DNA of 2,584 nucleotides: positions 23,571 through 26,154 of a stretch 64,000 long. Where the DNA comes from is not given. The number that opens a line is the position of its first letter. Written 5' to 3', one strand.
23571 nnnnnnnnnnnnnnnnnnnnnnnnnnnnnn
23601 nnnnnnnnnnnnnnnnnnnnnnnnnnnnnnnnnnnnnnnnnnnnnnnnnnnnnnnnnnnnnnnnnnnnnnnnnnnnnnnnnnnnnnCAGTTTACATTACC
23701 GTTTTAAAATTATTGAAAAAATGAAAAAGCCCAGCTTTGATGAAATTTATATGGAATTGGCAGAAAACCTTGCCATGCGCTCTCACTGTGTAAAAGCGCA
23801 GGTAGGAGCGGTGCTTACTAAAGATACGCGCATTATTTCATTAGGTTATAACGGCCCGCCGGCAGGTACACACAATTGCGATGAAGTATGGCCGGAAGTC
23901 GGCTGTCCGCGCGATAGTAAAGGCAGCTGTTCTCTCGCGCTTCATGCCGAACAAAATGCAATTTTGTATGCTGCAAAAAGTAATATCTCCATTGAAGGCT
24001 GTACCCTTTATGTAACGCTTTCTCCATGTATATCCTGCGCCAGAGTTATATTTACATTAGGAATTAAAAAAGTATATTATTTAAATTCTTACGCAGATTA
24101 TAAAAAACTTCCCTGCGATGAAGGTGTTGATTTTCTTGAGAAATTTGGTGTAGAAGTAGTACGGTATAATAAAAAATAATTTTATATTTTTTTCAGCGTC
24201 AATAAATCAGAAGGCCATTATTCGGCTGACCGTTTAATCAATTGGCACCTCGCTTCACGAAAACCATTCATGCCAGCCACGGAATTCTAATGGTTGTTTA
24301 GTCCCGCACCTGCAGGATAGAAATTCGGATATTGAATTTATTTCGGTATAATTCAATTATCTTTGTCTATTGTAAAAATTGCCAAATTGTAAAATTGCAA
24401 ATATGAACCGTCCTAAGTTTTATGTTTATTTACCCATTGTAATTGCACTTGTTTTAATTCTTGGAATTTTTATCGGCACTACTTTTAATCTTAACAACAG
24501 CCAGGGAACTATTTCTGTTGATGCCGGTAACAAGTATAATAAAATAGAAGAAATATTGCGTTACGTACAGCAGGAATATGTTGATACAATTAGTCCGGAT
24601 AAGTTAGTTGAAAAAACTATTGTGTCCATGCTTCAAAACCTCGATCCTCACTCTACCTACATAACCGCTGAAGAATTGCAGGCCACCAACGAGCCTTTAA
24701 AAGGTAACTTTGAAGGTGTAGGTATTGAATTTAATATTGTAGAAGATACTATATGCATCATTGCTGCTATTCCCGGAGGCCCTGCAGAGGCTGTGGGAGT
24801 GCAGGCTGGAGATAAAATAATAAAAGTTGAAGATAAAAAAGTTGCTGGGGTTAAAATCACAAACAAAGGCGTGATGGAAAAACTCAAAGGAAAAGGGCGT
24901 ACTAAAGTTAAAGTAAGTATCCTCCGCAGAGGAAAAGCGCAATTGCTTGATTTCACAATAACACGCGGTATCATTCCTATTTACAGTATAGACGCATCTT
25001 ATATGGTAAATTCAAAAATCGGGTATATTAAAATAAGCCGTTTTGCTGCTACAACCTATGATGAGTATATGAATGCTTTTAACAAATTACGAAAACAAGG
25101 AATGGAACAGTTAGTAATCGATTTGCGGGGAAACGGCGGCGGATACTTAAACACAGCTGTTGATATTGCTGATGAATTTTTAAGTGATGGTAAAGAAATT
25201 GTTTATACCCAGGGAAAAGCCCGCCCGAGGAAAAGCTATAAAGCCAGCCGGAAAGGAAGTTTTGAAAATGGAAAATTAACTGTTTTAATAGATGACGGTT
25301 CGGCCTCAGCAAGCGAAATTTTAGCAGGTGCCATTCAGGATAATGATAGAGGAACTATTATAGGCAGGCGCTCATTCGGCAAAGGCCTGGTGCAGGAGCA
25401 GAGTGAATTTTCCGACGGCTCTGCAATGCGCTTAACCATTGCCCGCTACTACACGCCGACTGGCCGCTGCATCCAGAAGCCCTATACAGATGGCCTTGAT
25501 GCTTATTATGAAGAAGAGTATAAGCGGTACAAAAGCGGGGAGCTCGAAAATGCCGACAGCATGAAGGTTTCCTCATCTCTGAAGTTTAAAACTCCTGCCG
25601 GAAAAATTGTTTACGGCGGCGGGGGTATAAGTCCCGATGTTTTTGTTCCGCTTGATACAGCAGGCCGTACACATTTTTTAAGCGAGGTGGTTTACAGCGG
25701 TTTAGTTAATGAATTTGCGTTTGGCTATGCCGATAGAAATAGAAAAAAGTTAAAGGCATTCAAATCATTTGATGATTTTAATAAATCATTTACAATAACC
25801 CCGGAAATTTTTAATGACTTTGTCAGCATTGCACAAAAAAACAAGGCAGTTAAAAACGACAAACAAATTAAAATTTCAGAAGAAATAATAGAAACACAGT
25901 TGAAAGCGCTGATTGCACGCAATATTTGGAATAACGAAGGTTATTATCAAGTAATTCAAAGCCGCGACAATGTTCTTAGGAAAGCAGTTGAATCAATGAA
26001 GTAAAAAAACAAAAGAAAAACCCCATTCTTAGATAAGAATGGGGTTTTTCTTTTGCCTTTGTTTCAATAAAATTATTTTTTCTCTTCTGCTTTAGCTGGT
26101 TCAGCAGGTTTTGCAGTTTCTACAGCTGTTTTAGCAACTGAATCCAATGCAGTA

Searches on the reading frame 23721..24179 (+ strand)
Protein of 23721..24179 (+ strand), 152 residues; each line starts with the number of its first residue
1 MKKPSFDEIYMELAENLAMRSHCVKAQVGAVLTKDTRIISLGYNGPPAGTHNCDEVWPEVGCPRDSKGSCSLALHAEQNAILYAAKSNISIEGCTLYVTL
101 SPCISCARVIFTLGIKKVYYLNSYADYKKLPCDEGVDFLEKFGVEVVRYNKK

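Call 10: search_protein_families(library=pfam, proteins=[window:23721-24179:+], max_evalue=0.01)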
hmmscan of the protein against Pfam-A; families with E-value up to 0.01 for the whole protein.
window:23721-24179:+ (152 aa): 7 families
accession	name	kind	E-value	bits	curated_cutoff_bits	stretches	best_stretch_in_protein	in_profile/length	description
PF00383.29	dCMP_cyt_deam_1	-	1.5e-25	89.5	25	1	6-121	3-101/102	Cytidine and deoxycytidylate deaminase zinc-binding region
PF14437.12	MafB19-deam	-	7.7e-17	62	27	1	7-125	4-104/142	MafB19-like deaminase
PF14439.12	Bd3614-deam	-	0.00011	22.6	38.5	1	73-122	34-90/113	Bd3614-like deaminase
PF08210.17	APOBEC_N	-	0.003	18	25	1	73-113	45-88/170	APOBEC-like N-terminal domain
PF18750.7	SNAD4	-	0.0047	17.4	27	1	75-112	33-73/130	Secreted Novel AID/APOBEC-like Deaminase 4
PF18772.7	APOBEC2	-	0.0067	16.9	26.8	1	53-111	33-90/175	APOBEC2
PF18778.7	NAD1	-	0.0082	16.7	27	0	61-112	41-92/175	Novel AID APOBEC clade 1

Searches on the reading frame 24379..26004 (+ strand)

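Call 10: search_protein_families(library=pfam, proteins=[window:24379-26004:+], max_evalue=0.01)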
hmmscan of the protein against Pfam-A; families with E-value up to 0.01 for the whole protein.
window:24379-26004:+ (541 aa): 5 families
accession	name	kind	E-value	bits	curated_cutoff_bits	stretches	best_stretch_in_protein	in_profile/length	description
PF03572.23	Peptidase_S41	-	4.7e-54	182.9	24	1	213-368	1-157/165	Peptidase family S41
PF13180.12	PDZ_2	-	4.4e-07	30.5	27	1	114-191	3-77/80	PDZ domain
PF17820.7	PDZ_6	-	2.1e-06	27.8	27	1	129-183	4-54/54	PDZ domain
PF22694.1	CtpB_N-like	-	2.8e-06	28.1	27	1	49-98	34-84/85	Activating protease CtpB N-terminal domain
PF00595.29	PDZ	-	2.8e-06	28.1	23.2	1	112-181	10-80/81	PDZ domain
